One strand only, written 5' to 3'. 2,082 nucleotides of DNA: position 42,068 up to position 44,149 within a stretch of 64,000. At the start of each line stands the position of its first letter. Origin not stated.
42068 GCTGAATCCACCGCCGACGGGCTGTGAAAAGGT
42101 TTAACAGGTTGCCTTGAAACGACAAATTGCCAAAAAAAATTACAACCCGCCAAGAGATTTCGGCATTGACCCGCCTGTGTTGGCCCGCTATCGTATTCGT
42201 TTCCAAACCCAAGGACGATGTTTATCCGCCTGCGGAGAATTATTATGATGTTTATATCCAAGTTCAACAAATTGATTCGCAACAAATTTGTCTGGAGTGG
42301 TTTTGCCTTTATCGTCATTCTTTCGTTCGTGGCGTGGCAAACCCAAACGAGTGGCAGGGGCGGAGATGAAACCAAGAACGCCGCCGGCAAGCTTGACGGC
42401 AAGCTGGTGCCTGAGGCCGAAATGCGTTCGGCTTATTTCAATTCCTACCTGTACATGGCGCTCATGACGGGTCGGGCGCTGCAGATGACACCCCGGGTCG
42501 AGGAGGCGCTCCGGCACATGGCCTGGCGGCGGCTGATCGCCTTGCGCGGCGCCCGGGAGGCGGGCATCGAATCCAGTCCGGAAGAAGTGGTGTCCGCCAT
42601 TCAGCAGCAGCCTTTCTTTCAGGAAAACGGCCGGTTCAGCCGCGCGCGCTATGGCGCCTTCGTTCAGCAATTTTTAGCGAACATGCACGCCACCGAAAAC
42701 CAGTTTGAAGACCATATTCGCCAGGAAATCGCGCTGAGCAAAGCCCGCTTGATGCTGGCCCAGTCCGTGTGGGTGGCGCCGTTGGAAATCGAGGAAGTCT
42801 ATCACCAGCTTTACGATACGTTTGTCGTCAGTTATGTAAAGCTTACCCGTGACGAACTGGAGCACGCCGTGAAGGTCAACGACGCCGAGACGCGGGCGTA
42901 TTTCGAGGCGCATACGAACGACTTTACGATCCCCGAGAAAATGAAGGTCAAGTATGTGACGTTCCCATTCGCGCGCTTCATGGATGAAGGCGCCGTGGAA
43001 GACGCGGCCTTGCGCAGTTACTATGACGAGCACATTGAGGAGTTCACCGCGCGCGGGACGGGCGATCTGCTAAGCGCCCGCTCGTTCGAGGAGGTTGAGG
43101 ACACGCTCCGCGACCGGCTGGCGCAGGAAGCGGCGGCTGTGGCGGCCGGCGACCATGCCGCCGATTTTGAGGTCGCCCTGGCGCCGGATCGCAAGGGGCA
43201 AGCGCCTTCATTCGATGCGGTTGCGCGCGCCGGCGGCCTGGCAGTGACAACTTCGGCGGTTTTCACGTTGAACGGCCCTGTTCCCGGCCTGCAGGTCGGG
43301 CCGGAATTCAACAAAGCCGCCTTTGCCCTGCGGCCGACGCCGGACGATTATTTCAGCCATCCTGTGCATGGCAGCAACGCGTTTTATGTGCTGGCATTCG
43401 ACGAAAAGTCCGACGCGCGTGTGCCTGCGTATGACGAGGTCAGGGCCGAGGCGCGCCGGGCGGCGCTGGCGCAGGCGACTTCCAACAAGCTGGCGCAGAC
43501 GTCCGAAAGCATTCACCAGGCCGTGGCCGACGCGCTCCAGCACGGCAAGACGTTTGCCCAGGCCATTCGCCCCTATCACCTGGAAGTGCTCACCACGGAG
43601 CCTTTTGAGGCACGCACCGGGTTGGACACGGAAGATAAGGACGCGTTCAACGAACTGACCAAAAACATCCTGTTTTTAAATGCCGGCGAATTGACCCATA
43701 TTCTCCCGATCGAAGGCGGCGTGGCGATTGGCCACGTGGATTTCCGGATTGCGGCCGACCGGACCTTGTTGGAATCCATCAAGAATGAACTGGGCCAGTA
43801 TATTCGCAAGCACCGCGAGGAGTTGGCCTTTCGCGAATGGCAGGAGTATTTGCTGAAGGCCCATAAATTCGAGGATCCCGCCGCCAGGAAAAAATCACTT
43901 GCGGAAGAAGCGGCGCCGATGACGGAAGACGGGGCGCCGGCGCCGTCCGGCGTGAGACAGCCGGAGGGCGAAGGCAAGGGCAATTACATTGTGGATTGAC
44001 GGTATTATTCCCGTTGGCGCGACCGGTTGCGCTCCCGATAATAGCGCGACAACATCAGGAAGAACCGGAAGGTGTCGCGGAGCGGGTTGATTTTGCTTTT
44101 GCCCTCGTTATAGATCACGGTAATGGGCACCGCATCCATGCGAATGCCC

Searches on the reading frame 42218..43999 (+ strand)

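Call 76: search_protein_families(library=pfam, proteins=[window:42218-43999:+], max_evalue=0.00001)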
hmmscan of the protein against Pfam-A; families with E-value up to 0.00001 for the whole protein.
window:42218-43999:+ (593 aa): 3 families
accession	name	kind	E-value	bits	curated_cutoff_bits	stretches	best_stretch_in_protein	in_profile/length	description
PF13624.11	SurA_N_3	-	2.9e-20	73.2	27.2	1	21-176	10-161/162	SurA-like N-terminal domain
PF13623.11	SurA_N_2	-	1.3e-15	58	28.5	1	20-148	4-144/145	SurA-like N-terminal domain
PF13145.12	Rotamase_2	-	4.3e-13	50.6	27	1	260-409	1-120/121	PPIC-type PPIASE domain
